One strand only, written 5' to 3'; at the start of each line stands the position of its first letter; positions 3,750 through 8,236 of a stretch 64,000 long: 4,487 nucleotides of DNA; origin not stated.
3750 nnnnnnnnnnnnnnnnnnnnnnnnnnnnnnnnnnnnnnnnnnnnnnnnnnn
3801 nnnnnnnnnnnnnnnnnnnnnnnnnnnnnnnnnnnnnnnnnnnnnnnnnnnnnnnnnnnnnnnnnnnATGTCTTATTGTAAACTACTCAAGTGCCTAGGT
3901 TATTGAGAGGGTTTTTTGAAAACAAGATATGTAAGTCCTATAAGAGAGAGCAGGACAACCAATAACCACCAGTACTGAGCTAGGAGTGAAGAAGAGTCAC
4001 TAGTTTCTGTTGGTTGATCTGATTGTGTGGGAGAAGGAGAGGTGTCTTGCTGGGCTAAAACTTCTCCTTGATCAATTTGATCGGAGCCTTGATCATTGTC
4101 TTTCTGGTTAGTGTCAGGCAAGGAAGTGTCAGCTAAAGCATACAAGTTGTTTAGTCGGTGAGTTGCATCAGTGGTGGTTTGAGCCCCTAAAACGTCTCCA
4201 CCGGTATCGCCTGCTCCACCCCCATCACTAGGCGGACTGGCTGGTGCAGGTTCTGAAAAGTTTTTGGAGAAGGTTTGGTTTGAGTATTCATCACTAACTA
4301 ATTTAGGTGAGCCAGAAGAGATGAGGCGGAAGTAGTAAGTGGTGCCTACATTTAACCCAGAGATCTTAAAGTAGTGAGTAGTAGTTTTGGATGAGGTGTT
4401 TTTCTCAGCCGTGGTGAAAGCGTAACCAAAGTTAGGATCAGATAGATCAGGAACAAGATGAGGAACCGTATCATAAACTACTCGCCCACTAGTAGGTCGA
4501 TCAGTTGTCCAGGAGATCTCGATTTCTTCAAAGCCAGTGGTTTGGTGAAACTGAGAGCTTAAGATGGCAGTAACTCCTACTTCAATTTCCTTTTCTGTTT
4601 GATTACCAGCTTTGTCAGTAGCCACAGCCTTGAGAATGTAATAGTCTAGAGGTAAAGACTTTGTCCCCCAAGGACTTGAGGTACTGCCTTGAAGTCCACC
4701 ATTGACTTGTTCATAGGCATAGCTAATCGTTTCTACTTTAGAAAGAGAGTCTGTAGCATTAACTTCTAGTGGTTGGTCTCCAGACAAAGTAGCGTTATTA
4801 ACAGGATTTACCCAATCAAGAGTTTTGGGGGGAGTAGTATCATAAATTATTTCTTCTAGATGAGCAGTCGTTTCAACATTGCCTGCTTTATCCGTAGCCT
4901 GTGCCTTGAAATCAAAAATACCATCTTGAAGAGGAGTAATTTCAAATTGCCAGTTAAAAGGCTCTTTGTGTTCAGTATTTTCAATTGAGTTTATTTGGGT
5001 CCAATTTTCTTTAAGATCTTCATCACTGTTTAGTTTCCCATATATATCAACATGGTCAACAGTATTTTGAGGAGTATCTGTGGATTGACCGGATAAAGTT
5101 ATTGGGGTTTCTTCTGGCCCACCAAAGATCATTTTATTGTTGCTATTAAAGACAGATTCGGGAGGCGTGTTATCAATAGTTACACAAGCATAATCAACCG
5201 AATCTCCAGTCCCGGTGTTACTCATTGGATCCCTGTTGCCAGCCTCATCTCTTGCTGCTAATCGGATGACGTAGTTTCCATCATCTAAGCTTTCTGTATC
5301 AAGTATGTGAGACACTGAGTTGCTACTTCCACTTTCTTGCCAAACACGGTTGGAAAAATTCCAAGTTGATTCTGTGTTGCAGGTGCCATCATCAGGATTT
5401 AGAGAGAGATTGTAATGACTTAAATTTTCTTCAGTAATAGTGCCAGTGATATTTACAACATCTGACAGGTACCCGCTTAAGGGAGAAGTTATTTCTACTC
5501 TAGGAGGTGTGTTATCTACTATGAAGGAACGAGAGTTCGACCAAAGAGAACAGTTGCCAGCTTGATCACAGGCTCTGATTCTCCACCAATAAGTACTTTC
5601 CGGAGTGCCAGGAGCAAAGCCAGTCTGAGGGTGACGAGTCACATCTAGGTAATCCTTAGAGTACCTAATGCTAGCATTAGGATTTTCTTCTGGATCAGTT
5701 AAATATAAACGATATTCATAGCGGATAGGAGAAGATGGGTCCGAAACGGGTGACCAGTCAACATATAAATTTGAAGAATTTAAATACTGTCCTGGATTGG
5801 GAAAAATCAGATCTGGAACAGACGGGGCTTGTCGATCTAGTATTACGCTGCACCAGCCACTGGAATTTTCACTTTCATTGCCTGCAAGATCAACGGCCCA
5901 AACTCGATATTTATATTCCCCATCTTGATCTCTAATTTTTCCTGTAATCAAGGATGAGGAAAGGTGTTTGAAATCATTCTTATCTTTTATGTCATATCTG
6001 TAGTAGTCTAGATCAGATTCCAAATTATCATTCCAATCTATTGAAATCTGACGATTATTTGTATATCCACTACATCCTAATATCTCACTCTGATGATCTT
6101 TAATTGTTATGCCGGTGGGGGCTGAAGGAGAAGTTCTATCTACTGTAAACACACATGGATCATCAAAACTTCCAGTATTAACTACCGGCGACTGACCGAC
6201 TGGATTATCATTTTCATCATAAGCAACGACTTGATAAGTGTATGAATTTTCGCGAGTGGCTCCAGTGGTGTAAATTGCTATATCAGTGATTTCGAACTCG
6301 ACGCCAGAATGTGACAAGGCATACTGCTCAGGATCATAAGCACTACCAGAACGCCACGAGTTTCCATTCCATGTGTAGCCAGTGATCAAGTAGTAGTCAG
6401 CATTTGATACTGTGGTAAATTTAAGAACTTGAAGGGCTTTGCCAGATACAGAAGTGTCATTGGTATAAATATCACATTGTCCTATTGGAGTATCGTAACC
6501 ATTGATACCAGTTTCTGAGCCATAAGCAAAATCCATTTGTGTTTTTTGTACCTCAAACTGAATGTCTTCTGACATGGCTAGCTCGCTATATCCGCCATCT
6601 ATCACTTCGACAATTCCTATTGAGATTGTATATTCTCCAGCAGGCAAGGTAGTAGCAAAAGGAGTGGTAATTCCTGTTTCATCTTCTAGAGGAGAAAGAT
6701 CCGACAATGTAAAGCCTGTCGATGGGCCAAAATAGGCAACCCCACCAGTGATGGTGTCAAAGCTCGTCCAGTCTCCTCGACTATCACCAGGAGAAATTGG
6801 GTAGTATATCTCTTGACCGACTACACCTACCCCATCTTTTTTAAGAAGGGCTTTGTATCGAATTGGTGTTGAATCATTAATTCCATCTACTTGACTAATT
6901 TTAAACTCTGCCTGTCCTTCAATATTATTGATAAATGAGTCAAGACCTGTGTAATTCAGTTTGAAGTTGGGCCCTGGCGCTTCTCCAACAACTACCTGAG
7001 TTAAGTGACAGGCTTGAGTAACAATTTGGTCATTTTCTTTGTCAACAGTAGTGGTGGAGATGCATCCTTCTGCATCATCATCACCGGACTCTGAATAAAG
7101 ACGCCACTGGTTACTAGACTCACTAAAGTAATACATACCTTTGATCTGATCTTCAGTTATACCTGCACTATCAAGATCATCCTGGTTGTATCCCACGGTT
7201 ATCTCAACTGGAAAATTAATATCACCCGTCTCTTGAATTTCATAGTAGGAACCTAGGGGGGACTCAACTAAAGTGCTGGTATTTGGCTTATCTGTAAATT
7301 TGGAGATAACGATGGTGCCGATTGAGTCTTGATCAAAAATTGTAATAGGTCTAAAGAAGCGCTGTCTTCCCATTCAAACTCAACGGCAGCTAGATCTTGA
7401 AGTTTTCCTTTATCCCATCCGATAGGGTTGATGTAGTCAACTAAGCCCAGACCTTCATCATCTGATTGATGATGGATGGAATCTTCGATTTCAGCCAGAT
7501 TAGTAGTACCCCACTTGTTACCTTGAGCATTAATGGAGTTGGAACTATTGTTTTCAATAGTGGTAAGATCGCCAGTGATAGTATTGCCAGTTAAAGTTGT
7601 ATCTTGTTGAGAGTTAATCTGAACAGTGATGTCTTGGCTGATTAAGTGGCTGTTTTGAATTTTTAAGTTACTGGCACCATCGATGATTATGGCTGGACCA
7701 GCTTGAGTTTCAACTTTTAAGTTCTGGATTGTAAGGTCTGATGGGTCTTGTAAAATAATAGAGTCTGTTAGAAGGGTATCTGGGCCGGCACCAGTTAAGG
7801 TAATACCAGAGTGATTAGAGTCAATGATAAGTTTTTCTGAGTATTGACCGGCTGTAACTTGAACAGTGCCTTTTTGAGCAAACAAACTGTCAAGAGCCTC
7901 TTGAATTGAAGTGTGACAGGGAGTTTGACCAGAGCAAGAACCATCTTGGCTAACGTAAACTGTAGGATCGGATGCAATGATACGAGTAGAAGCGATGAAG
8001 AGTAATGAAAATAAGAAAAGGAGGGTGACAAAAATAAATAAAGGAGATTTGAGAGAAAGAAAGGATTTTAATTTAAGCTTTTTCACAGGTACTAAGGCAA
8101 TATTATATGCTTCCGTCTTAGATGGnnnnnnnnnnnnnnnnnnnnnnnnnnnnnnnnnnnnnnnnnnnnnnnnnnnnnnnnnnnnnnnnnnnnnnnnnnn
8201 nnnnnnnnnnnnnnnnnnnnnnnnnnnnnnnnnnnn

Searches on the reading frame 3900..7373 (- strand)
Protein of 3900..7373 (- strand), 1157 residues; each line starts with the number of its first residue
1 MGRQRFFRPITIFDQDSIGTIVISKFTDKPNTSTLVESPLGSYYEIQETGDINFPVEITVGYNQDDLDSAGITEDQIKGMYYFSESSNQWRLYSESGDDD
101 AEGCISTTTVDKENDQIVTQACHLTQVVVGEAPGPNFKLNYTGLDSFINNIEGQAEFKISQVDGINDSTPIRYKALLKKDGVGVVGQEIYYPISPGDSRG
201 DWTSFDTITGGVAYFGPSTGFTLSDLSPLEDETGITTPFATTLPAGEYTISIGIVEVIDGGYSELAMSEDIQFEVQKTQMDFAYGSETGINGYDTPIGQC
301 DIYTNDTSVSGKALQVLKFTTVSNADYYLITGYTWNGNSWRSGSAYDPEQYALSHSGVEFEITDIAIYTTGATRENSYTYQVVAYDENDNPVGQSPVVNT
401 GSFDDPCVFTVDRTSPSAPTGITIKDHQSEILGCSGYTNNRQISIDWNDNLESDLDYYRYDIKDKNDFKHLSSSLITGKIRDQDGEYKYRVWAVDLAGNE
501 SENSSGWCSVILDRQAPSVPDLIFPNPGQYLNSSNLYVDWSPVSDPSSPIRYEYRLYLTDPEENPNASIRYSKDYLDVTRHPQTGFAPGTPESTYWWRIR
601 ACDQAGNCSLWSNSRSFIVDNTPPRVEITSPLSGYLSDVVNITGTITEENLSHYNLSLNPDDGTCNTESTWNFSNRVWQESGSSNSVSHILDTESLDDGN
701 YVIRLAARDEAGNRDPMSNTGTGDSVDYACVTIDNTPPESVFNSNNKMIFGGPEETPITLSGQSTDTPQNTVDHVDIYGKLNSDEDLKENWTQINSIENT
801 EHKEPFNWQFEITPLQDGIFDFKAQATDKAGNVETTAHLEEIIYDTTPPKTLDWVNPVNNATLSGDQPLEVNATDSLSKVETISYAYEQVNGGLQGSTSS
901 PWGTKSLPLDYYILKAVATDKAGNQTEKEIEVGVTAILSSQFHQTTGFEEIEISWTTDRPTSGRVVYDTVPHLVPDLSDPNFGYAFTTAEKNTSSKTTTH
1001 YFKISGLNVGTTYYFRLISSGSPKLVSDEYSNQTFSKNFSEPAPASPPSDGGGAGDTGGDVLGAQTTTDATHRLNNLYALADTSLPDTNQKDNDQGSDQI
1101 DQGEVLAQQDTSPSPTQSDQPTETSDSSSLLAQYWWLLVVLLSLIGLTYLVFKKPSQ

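Call 11: search_protein_families(library=pfam, proteins=[window:3900-7373:-], max_evalue=0.01)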
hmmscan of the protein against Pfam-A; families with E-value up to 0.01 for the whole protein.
window:3900-7373:- (1157 aa): 12 families
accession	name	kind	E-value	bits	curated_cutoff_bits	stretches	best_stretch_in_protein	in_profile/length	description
PF19077.6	Big_13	-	6e-15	56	27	1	799-839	55-96/102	Bacterial Ig-like domain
PF12245.14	Big_3_2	-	1.1e-07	32.5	23.3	0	813-836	89-113/122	Bacterial Ig-like domain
PF13750.12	Big_3_3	-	7.7e-05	22.9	27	0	807-879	4-78/157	Bacterial Ig-like domain (group 3)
PF15418.12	DUF4625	-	7.9e-05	23.4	27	0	641-716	38-123/131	Domain of unknown function (DUF4625)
PF16656.11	Pur_ac_phosph_N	-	8.3e-05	23.5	30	1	950-1034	14-93/93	Purple acid Phosphatase, N-terminal domain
PF00041.27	fn3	-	0.00038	21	25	0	532-613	12-79/84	Fibronectin type III domain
PF13754.12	Big_3_4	-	0.00088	19.6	27.3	0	696-714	31-49/106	Domain of unknown function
PF14524.12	Wzt_C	-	0.0012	19.3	30.4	0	211-255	60-106/143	Wzt C-terminal domain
PF07495.19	Y_Y_Y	-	0.0035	17.6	26.6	0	676-715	19-54/65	Y_Y_Y domain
PF00801.26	PKD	-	0.0037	17.7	23.5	0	658-714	23-72/80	PKD domain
PF25788.1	Ig_Rha78A_N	-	0.0052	17.5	27.4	0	586-617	68-99/105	Rha78A-like, N-terminal immunoglobulin domain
PF17957.7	Big_7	-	0.0053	17.8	24.1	0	853-903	4-53/70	Bacterial Ig domain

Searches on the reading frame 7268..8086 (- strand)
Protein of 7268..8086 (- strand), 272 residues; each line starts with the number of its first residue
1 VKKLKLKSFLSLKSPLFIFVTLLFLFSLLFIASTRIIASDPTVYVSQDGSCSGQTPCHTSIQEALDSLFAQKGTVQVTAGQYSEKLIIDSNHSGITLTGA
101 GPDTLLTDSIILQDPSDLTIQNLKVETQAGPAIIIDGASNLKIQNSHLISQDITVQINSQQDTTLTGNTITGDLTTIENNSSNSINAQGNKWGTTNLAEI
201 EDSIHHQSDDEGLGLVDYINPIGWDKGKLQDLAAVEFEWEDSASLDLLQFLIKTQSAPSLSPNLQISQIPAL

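Call 11: search_protein_families(library=pfam, proteins=[window:7268-8086:-], max_evalue=0.01)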
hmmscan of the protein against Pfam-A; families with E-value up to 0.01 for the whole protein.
window:7268-8086:- (272 aa): 3 families
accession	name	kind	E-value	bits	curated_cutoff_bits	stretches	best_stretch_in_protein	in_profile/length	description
PF05048.19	NosD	-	9.1e-05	22.4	23.6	1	108-196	106-190/212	Periplasmic copper-binding protein (NosD)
PF13229.12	Beta_helix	-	0.00017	21.7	25.9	1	110-190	3-85/158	Right handed beta helix region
PF01095.25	Pectinesterase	-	0.00068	18.9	27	1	43-162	2-115/298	Pectinesterase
